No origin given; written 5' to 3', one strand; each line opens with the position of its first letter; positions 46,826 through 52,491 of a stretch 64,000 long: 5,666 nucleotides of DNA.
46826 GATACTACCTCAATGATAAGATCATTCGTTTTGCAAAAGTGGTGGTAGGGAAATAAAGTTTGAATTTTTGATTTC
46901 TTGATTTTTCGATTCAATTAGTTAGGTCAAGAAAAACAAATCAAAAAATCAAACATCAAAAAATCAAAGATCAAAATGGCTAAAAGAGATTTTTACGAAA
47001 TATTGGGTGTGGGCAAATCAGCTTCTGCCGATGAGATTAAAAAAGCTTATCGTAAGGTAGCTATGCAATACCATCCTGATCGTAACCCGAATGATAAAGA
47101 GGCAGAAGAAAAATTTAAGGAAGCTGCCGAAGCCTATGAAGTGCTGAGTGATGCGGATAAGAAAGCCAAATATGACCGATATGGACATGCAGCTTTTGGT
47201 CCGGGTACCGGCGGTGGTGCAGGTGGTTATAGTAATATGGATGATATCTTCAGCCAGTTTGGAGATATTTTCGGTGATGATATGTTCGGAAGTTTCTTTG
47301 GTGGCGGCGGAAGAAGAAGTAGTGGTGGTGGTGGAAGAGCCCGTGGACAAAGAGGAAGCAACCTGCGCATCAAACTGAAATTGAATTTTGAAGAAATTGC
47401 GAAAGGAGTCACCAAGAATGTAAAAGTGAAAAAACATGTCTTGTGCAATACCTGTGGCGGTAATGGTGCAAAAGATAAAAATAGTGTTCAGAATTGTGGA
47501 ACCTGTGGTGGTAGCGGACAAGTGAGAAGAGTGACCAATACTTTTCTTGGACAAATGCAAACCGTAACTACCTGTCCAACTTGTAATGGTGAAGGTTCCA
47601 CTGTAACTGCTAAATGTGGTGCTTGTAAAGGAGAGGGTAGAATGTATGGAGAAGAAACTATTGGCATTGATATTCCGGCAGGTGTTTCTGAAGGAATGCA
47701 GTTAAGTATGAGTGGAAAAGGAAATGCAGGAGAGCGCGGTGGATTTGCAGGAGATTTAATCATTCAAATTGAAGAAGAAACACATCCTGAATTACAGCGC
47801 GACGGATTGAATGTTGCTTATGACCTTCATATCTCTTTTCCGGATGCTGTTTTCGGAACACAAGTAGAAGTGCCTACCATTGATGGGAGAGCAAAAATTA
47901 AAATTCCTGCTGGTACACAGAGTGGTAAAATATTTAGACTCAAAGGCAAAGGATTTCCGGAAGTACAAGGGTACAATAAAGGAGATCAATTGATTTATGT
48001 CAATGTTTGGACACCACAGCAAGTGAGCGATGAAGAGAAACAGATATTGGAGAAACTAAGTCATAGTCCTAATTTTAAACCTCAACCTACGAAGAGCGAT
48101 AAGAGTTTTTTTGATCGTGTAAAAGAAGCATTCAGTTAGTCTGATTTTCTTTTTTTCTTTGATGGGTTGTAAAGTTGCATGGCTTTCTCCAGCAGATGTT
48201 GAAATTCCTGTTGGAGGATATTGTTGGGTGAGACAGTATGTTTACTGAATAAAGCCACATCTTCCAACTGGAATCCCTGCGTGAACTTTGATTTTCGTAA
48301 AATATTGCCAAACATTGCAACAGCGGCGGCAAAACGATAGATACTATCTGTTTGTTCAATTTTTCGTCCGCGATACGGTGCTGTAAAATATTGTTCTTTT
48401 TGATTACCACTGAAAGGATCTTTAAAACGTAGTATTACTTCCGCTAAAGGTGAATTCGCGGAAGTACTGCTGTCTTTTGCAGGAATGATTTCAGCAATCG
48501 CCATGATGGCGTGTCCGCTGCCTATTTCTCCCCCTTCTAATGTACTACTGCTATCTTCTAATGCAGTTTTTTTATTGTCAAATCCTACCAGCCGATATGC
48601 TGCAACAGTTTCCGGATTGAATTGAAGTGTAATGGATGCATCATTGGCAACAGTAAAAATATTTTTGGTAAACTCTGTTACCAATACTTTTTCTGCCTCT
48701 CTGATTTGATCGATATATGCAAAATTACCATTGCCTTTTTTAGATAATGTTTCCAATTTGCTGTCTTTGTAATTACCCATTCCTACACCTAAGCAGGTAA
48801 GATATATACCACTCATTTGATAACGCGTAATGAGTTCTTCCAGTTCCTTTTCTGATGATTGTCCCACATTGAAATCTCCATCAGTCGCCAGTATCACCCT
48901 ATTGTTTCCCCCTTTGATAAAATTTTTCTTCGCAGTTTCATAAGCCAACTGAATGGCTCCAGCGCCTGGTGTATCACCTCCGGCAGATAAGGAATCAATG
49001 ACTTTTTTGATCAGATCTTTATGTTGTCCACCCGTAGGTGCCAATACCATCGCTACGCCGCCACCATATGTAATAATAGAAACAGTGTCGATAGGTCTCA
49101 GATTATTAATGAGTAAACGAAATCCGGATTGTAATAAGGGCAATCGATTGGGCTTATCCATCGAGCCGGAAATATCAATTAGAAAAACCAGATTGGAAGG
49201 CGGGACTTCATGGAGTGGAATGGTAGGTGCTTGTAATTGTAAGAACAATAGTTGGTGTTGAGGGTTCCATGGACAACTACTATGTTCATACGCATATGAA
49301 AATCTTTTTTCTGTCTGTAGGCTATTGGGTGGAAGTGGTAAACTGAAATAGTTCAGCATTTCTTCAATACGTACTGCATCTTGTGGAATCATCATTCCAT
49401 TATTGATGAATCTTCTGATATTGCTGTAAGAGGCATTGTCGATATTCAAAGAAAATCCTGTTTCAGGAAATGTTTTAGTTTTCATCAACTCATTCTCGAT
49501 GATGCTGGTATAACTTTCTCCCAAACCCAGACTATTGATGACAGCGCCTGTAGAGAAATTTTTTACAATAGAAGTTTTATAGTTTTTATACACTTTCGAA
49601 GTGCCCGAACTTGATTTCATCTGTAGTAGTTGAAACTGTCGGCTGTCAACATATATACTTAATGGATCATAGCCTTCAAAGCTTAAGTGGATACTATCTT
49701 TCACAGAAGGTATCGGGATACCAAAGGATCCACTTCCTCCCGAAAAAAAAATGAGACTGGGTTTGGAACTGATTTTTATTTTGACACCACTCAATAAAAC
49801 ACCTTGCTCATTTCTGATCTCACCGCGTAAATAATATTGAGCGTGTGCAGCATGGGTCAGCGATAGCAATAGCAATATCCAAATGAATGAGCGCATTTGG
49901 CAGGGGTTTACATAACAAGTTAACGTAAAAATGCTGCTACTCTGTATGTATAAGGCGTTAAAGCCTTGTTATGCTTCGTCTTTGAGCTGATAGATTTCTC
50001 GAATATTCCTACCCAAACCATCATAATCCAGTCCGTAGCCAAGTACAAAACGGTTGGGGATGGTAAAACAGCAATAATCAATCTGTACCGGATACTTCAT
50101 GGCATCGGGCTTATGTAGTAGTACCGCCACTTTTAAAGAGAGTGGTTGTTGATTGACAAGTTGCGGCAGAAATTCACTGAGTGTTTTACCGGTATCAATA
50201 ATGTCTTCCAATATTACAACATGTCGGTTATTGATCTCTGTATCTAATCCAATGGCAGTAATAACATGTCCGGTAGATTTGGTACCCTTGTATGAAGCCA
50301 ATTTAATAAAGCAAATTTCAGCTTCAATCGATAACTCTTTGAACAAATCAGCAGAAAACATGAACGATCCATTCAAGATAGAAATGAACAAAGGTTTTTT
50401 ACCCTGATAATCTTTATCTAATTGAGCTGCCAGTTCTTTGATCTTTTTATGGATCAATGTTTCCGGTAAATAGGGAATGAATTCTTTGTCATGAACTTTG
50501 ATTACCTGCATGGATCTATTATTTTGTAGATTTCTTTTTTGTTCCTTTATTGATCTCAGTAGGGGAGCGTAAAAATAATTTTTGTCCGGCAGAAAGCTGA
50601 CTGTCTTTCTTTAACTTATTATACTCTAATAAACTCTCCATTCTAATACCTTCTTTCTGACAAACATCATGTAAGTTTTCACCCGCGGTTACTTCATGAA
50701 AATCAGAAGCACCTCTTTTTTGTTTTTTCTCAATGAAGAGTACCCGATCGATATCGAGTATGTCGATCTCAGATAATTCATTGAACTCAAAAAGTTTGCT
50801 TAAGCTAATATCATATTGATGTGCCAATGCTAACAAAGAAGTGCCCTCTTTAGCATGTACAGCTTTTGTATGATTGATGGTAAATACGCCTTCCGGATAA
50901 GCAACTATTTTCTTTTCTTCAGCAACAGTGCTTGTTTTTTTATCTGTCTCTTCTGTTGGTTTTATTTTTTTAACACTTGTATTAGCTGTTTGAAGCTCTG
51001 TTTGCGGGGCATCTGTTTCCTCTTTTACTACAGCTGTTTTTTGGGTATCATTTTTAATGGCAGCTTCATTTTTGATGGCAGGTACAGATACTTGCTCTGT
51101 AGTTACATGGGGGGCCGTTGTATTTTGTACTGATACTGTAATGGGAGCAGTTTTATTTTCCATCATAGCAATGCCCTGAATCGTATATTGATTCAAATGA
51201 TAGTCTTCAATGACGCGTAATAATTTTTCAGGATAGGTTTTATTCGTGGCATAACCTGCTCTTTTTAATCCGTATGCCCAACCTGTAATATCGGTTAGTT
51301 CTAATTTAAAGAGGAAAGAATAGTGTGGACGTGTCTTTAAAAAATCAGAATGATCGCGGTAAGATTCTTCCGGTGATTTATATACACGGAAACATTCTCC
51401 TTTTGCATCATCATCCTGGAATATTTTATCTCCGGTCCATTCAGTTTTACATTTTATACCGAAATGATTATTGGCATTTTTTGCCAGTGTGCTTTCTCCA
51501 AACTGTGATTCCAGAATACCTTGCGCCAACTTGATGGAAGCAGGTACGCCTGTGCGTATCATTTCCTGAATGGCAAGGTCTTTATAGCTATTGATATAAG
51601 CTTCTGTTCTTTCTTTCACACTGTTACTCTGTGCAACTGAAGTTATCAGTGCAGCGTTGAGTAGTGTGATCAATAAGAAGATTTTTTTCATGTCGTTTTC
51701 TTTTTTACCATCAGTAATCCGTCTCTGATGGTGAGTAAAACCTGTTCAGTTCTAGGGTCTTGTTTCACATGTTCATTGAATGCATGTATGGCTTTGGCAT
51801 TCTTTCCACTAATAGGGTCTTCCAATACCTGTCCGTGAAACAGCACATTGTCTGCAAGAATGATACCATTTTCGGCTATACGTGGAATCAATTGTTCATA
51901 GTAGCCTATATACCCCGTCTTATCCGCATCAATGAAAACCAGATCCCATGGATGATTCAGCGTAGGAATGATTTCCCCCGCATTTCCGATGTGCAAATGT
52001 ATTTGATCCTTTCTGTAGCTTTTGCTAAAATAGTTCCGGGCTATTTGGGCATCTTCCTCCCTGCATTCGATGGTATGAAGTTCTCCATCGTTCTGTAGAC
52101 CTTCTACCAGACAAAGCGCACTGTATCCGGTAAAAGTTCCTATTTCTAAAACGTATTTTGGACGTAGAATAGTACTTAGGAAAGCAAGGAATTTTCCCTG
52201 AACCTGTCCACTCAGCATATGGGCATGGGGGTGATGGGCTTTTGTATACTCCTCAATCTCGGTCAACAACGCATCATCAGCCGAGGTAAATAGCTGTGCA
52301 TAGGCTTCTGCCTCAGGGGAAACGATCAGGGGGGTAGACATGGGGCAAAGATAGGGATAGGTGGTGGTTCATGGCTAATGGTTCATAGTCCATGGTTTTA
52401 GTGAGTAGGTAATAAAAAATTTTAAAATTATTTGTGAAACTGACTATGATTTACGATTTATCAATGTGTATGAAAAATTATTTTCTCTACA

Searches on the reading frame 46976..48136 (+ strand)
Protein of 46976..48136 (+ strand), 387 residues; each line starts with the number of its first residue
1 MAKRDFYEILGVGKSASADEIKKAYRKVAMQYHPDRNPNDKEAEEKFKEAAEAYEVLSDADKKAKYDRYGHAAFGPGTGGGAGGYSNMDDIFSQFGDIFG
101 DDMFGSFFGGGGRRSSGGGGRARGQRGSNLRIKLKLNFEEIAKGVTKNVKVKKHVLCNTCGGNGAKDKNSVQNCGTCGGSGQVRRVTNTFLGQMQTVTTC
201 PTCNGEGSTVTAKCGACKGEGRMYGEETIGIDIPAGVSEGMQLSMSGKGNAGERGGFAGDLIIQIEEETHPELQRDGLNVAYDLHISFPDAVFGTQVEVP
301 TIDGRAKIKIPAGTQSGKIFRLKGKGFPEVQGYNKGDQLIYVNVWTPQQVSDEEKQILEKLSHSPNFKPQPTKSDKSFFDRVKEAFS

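Call 89: list_cluster_members(proteins=[window:46976-48136:+, window:53286-54707:+, window:52690-53244:+])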
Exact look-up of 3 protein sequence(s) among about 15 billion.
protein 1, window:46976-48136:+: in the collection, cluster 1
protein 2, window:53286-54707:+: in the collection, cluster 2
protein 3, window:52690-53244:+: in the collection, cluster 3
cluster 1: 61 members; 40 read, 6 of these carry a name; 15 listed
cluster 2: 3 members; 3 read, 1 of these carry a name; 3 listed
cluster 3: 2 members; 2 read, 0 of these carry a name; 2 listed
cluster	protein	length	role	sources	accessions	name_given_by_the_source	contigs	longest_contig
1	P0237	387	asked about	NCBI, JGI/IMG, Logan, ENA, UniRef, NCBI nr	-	-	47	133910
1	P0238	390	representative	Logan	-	-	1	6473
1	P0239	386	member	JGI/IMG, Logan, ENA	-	molecular chaperone DnaJ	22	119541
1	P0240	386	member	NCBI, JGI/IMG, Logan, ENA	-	molecular chaperone DnaJ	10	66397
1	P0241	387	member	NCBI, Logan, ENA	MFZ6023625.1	MAG: molecular chaperone DnaJ [Bacteroidota bacterium]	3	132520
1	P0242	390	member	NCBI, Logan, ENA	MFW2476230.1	MAG: molecular chaperone DnaJ [Sediminibacterium sp.]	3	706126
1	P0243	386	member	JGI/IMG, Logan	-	molecular chaperone DnaJ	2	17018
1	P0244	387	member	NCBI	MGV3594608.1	MAG: molecular chaperone DnaJ [Sediminibacterium sp.]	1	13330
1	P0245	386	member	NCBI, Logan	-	-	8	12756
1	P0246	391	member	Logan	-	-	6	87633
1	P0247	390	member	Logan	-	-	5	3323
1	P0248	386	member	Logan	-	-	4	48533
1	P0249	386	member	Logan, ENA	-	-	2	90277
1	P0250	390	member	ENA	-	-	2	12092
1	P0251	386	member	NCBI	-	-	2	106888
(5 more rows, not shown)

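Call 90: find_encoding_contigs(protein=P0242, flank=10000, max_places=3)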
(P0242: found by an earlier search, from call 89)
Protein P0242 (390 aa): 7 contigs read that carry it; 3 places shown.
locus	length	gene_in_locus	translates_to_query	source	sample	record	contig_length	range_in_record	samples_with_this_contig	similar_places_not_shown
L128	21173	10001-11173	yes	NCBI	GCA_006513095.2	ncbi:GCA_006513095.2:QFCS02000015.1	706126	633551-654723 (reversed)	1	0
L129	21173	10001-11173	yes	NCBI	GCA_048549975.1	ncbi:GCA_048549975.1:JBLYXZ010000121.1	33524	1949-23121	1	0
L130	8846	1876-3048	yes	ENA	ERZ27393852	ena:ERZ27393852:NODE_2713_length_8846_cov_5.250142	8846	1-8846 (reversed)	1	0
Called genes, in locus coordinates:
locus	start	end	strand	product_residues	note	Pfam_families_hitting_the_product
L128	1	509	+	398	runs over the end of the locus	PF02441:Flavoprotein, PF04127:DFP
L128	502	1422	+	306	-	PF16119:DUF4835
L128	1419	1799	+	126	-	PF14129:DUF4296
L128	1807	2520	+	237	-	PF01144:CoA_trans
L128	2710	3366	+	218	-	PF01144:CoA_trans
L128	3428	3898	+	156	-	PF00578:AhpC-TSA, PF08534:Redoxin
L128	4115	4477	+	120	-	PF18962:Por_Secre_tail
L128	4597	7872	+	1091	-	PF14870:PSII_BNR (faint), PF02012:BNR (faint), PF15902:Sortilin-Vps10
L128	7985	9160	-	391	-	PF17785:PUA_3, PF02005:TRM (weak), PF10672:Methyltrans_SAM, PF02475:TRM5-TYW2_MTfase, PF03602:Cons_hypoth95, PF06325:PrmA (weak), PF13847:Methyltransf_31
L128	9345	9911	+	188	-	PF01025:GrpE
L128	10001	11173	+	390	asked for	PF00226:DnaJ, PF01556:DnaJ_C, PF00684:DnaJ_CXXCXGXG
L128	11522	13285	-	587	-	PF12450:vWF_A, PF00092:VWA, PF13519:VWA_2, PF13768:VWA_3 (faint), PF12034:YfbK_C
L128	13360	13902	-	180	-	PF00156:Pribosyltran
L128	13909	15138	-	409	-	PF01832:Glucosaminidase, PF01476:LysM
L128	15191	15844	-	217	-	PF01596:Methyltransf_3, PF13578:Methyltransf_24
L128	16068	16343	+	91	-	-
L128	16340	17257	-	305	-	PF00126:HTH_1, PF03466:LysR_substrate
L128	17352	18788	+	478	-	PF00180:Iso_dh, PF18324:Isocitrate_DH_C_bact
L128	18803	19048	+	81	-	-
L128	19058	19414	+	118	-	-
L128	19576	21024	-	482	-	PF00474:SSF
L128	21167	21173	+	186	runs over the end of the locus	PF18306:LDcluster4, PF03641:Lysine_decarbox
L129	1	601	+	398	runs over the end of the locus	PF02441:Flavoprotein, PF04127:DFP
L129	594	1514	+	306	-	PF16119:DUF4835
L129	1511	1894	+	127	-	PF14129:DUF4296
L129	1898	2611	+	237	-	PF01144:CoA_trans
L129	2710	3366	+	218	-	PF01144:CoA_trans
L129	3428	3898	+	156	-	PF00578:AhpC-TSA, PF08534:Redoxin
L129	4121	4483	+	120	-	PF18962:Por_Secre_tail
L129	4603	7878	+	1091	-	PF14870:PSII_BNR (faint), PF25852:DUF6242_C (faint), PF02012:BNR (faint), PF15902:Sortilin-Vps10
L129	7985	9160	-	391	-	PF17785:PUA_3, PF02005:TRM (weak), PF10672:Methyltrans_SAM, PF02475:TRM5-TYW2_MTfase, PF03602:Cons_hypoth95, PF06325:PrmA (weak), PF13847:Methyltransf_31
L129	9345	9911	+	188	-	PF01025:GrpE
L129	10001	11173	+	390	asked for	PF00226:DnaJ, PF01556:DnaJ_C, PF00684:DnaJ_CXXCXGXG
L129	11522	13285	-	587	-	PF12450:vWF_A, PF00092:VWA, PF13519:VWA_2, PF13768:VWA_3 (faint), PF12034:YfbK_C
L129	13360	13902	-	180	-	PF00156:Pribosyltran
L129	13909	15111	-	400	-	PF01832:Glucosaminidase, PF01476:LysM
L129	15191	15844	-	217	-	PF01596:Methyltransf_3, PF13578:Methyltransf_24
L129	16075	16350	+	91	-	-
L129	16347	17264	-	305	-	PF00126:HTH_1, PF03466:LysR_substrate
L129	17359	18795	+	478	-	PF00180:Iso_dh, PF18324:Isocitrate_DH_C_bact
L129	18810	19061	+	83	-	-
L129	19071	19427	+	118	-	-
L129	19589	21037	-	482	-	PF00474:SSF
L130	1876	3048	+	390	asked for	PF00226:DnaJ, PF01556:DnaJ_C, PF00684:DnaJ_CXXCXGXG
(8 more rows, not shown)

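Call 91: find_encoding_contigs(protein=P0241, flank=10000, max_places=2)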
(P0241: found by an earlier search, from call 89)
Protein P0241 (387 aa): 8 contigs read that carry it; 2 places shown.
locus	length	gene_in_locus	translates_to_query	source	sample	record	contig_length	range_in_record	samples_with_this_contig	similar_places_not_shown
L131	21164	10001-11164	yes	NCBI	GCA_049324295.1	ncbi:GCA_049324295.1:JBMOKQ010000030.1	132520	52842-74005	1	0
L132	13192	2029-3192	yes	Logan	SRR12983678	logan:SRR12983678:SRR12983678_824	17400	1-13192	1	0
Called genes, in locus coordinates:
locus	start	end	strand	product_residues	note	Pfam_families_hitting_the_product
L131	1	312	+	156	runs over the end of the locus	PF00578:AhpC-TSA, PF08534:Redoxin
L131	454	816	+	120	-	PF18962:Por_Secre_tail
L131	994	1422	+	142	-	-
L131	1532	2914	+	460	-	PF02321:OEP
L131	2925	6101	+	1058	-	PF00873:ACR_tran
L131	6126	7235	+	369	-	PF25917:BSH_RND, PF25919:BSH_CusB, PF25973:BSH_CzcB, PF25984:BSH_YknX (faint), PF25954:Beta-barrel_RND_2, PF25989:YknX_C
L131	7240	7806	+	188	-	PF08534:Redoxin, PF00085:Thioredoxin, PF00578:AhpC-TSA, PF13098:Thioredoxin_2 (weak), PF13905:Thioredoxin_8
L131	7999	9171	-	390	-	PF17785:PUA_3, PF02005:TRM (weak), PF10672:Methyltrans_SAM, PF02475:TRM5-TYW2_MTfase, PF03602:Cons_hypoth95, PF06325:PrmA (weak), PF13847:Methyltransf_31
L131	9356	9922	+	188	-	PF01025:GrpE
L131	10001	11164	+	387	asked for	PF00226:DnaJ, PF01556:DnaJ_C, PF00684:DnaJ_CXXCXGXG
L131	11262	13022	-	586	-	PF12450:vWF_A, PF00092:VWA, PF13519:VWA_2, PF13768:VWA_3, PF12034:YfbK_C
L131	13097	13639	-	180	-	PF00156:Pribosyltran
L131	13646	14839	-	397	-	PF01832:Glucosaminidase, PF01476:LysM (weak)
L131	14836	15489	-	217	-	PF01135:PCMT (weak), PF01596:Methyltransf_3, PF13578:Methyltransf_24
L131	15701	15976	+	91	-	-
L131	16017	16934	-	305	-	PF00126:HTH_1, PF03466:LysR_substrate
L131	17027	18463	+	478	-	PF00180:Iso_dh, PF18324:Isocitrate_DH_C_bact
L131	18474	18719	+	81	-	-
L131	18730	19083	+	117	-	-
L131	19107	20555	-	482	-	PF00474:SSF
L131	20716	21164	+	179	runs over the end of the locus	PF18306:LDcluster4, PF03641:Lysine_decarbox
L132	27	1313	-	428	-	PF17785:PUA_3, PF02005:TRM (weak), PF10672:Methyltrans_SAM, PF02475:TRM5-TYW2_MTfase, PF06325:PrmA (weak), PF03602:Cons_hypoth95, PF13847:Methyltransf_31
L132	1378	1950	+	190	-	PF01025:GrpE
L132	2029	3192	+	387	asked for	PF00226:DnaJ, PF01556:DnaJ_C, PF00684:DnaJ_CXXCXGXG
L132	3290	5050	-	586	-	PF12450:vWF_A, PF00092:VWA, PF13519:VWA_2, PF13768:VWA_3, PF12034:YfbK_C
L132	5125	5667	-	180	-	PF00156:Pribosyltran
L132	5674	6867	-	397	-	PF01832:Glucosaminidase, PF01476:LysM (weak)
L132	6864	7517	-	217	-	PF01596:Methyltransf_3, PF01135:PCMT (weak), PF13578:Methyltransf_24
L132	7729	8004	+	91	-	-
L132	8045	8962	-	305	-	PF00126:HTH_1, PF03466:LysR_substrate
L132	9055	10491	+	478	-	PF00180:Iso_dh, PF18324:Isocitrate_DH_C_bact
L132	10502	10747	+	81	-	-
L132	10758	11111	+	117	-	-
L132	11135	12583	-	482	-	PF00474:SSF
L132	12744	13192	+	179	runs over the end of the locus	PF18306:LDcluster4, PF03641:Lysine_decarbox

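Call 92: find_encoding_contigs(protein=P0239, flank=10000, max_places=2)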
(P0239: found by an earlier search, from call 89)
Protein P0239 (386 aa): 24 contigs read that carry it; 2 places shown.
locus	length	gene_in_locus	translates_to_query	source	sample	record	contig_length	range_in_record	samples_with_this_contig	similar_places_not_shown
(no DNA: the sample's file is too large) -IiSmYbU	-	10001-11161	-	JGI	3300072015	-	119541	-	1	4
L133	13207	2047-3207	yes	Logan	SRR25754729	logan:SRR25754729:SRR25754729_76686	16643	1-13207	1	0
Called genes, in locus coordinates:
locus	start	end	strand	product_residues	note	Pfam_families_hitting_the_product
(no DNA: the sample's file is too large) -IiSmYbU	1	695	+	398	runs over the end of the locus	PF02441:Flavoprotein, PF04127:DFP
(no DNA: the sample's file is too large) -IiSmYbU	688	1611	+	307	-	PF16119:DUF4835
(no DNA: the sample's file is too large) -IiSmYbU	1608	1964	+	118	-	PF14129:DUF4296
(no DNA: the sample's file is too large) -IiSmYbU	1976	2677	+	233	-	PF01144:CoA_trans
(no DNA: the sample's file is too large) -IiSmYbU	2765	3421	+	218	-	PF01144:CoA_trans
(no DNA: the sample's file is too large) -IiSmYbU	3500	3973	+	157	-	PF00578:AhpC-TSA, PF08534:Redoxin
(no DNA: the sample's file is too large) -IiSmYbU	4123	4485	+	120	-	PF18962:Por_Secre_tail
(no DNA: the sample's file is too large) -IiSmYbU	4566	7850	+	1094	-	PF14870:PSII_BNR (faint), PF25852:DUF6242_C (faint), PF02012:BNR (faint), PF15902:Sortilin-Vps10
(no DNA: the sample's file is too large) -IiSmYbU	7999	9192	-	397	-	PF17785:PUA_3, PF02005:TRM (weak), PF10672:Methyltrans_SAM, PF02475:TRM5-TYW2_MTfase, PF03602:Cons_hypoth95, PF06325:PrmA (weak), PF13847:Methyltransf_31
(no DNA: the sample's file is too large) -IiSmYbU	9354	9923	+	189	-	PF01025:GrpE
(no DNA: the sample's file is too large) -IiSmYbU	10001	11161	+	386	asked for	PF00226:DnaJ, PF01556:DnaJ_C, PF00684:DnaJ_CXXCXGXG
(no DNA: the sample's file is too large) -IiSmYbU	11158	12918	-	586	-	PF12450:vWF_A, PF00092:VWA, PF13519:VWA_2, PF13768:VWA_3 (weak), PF12034:YfbK_C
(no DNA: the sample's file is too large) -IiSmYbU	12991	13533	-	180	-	PF00156:Pribosyltran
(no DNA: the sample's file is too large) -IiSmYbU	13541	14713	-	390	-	PF01832:Glucosaminidase, PF01476:LysM (weak)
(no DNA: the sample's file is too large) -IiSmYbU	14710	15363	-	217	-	PF01596:Methyltransf_3, PF13578:Methyltransf_24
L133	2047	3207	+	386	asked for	PF00226:DnaJ, PF01556:DnaJ_C, PF00684:DnaJ_CXXCXGXG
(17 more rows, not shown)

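Call 93: find_encoding_contigs(protein=P0246, flank=10000, max_places=2)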
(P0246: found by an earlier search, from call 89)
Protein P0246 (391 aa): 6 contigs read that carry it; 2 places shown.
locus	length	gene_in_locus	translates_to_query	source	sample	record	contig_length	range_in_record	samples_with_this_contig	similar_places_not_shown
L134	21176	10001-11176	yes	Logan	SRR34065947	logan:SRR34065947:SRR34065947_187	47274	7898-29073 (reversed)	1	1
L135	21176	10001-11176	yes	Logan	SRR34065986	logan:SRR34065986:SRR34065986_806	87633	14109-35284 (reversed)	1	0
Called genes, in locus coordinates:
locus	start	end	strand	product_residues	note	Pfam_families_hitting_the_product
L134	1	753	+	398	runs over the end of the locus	PF02441:Flavoprotein, PF04127:DFP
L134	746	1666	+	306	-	PF16119:DUF4835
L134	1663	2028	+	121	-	PF14129:DUF4296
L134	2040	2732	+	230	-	PF01144:CoA_trans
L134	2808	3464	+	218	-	PF01144:CoA_trans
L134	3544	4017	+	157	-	PF00578:AhpC-TSA, PF08534:Redoxin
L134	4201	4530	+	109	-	PF18962:Por_Secre_tail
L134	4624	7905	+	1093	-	PF14870:PSII_BNR (faint), PF25852:DUF6242_C (faint), PF02012:BNR (faint), PF15902:Sortilin-Vps10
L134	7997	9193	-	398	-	PF17785:PUA_3, PF13649:Methyltransf_25 (faint), PF02005:TRM (weak), PF10672:Methyltrans_SAM, PF02475:TRM5-TYW2_MTfase, PF03602:Cons_hypoth95, PF06325:PrmA (weak), PF13847:Methyltransf_31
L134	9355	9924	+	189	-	PF01025:GrpE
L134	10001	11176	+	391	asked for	PF00226:DnaJ, PF01556:DnaJ_C, PF00684:DnaJ_CXXCXGXG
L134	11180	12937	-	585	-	PF12450:vWF_A, PF00092:VWA, PF13519:VWA_2, PF12034:YfbK_C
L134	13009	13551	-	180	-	PF00156:Pribosyltran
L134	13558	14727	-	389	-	PF01832:Glucosaminidase, PF01476:LysM (weak)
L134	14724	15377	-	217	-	PF01135:PCMT (weak), PF01596:Methyltransf_3, PF13578:Methyltransf_24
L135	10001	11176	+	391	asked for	PF00226:DnaJ, PF01556:DnaJ_C, PF00684:DnaJ_CXXCXGXG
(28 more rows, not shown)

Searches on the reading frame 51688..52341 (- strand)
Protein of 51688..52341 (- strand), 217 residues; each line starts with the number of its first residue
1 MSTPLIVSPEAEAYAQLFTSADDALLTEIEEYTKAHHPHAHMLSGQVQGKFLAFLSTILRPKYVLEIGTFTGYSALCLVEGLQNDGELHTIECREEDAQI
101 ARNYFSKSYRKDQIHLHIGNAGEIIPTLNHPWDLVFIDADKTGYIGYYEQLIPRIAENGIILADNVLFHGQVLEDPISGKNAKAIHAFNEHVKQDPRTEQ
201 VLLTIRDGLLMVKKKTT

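Call 50: find_encoding_contigs(protein=window:51688-52341:-, flank=5000, max_places=10)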
Protein window:51688-52341:- (217 aa): 24 contigs read that carry it; 6 places shown.
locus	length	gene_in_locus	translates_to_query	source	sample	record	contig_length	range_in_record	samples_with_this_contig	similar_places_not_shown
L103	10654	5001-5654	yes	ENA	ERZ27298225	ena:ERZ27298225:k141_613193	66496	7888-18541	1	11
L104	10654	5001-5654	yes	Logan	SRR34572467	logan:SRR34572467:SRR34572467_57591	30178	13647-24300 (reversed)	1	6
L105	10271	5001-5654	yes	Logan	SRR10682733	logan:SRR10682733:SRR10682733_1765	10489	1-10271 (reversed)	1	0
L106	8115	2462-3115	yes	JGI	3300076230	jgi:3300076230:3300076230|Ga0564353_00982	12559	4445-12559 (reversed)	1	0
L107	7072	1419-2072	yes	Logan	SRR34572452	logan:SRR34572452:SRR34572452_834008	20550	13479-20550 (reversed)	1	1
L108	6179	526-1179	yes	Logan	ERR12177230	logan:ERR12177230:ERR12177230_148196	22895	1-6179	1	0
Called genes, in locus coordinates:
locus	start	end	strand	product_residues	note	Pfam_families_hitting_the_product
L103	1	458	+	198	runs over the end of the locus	-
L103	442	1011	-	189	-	PF18306:LDcluster4, PF03641:Lysine_decarbox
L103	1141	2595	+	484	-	PF00474:SSF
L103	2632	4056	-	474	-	PF13401:AAA_22 (faint), PF07728:AAA_5 (faint), PF01078:Mg_chelatase (faint), PF00004:AAA, PF17866:AAA_lid_6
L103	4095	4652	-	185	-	-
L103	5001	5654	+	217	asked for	PF01596:Methyltransf_3, PF13578:Methyltransf_24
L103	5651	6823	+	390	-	PF01832:Glucosaminidase, PF01476:LysM (faint)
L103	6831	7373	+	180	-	PF00156:Pribosyltran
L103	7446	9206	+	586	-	PF12450:vWF_A, PF00092:VWA, PF13519:VWA_2, PF12034:YfbK_C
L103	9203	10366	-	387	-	PF00226:DnaJ, PF01556:DnaJ_C, PF00684:DnaJ_CXXCXGXG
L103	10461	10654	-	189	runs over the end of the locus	PF01025:GrpE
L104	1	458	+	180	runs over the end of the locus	-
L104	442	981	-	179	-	PF18306:LDcluster4, PF03641:Lysine_decarbox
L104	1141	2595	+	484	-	PF00474:SSF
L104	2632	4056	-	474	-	PF13401:AAA_22 (faint), PF07728:AAA_5 (faint), PF01078:Mg_chelatase (faint), PF00004:AAA, PF17866:AAA_lid_6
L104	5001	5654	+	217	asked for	PF01596:Methyltransf_3, PF13578:Methyltransf_24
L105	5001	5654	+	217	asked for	PF01596:Methyltransf_3, PF13578:Methyltransf_24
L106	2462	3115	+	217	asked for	PF01596:Methyltransf_3, PF13578:Methyltransf_24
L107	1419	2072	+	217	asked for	PF01596:Methyltransf_3, PF13578:Methyltransf_24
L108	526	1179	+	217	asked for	PF01596:Methyltransf_3, PF13578:Methyltransf_24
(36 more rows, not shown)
